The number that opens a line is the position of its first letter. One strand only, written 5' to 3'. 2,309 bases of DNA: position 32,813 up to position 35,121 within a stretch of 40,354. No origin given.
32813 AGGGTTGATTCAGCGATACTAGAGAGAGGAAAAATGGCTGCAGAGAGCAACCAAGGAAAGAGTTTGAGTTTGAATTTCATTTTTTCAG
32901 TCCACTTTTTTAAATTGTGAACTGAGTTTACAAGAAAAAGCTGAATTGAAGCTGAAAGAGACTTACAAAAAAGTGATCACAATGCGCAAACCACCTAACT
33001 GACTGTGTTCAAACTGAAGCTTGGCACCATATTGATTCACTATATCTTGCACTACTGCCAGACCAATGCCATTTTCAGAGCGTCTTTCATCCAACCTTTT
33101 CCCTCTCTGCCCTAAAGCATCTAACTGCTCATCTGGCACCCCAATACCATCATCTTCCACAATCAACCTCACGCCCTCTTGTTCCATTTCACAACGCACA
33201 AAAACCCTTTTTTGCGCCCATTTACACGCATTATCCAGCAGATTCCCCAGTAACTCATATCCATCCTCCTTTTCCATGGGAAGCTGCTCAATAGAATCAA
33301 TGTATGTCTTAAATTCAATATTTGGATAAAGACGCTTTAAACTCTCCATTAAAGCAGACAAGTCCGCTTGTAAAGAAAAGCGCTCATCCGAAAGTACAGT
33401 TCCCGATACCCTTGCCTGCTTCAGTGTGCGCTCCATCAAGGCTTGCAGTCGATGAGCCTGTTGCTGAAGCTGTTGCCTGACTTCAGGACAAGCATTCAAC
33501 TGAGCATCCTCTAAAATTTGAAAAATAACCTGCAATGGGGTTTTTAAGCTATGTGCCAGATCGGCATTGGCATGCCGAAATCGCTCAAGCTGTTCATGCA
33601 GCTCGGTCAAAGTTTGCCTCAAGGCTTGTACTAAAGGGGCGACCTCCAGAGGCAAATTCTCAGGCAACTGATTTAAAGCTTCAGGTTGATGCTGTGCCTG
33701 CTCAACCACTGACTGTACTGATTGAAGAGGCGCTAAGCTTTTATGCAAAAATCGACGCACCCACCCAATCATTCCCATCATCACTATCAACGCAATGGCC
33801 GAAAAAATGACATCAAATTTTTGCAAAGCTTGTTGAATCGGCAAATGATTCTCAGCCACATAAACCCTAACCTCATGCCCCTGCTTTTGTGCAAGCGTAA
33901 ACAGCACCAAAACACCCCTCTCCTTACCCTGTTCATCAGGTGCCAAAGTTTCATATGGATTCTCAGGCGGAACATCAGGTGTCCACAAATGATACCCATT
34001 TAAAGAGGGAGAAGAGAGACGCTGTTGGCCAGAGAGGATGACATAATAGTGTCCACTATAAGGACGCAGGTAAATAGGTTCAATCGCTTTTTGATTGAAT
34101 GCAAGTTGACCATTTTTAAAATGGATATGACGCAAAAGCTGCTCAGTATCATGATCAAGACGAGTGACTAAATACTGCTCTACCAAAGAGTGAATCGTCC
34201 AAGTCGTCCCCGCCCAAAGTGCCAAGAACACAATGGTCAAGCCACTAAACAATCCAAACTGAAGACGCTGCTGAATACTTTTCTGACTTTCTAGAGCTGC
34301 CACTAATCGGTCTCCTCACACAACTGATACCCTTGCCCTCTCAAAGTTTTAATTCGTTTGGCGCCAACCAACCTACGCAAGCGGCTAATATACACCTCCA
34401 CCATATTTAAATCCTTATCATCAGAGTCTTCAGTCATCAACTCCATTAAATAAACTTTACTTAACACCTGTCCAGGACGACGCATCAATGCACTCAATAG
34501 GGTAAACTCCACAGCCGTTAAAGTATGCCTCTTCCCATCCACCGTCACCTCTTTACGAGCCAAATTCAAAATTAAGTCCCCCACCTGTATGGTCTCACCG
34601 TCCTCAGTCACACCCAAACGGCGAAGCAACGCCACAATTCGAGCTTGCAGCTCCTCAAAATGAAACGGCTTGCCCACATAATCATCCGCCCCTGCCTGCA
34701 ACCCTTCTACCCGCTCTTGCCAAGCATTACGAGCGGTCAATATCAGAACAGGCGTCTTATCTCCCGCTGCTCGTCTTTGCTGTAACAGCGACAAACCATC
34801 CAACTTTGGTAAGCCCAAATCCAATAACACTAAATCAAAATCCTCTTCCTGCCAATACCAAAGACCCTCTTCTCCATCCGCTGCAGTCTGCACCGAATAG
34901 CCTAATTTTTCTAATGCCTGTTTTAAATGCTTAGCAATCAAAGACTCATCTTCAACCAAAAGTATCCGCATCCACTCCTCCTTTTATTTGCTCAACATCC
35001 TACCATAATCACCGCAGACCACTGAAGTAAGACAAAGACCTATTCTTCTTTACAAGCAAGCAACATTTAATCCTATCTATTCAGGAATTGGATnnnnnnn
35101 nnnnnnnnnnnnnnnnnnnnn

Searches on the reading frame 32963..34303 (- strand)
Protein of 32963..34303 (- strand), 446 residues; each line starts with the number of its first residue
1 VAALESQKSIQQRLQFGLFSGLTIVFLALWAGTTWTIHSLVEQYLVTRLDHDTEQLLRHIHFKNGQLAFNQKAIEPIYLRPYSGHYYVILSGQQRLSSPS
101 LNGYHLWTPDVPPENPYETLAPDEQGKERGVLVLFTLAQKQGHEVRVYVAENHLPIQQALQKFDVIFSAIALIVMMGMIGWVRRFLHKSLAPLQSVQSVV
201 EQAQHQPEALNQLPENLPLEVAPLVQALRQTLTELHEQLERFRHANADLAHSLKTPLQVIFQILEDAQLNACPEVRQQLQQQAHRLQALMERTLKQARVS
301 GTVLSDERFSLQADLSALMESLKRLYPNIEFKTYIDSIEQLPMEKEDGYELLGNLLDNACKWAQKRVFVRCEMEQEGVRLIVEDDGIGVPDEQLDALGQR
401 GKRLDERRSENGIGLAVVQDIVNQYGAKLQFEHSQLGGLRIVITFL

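Call 94: search_protein_families(library=pfam, proteins=[window:32963-34303:-], max_evalue=0.00001)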
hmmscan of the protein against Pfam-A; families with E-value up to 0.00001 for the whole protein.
window:32963-34303:- (446 aa): 1 family
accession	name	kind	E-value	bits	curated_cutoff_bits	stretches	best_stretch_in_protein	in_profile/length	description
PF02518.31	HATPase_c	-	7.8e-16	58.9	26.4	1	349-445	7-107/111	Histidine kinase-, DNA gyrase B-, and HSP90-like ATPase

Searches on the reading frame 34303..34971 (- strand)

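Call 94: search_protein_families(library=pfam, proteins=[window:34303-34971:-], max_evalue=0.00001)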
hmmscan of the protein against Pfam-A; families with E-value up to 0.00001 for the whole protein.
window:34303-34971:- (222 aa): 2 families
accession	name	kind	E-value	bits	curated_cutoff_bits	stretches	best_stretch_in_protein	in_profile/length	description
PF00072.30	Response_reg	-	9.4e-31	106.7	30.2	1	3-112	1-110/111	Response regulator receiver domain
PF00486.34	Trans_reg_C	-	8.6e-19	67.8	26.2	1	147-217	2-77/77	Transcriptional regulatory protein, C terminal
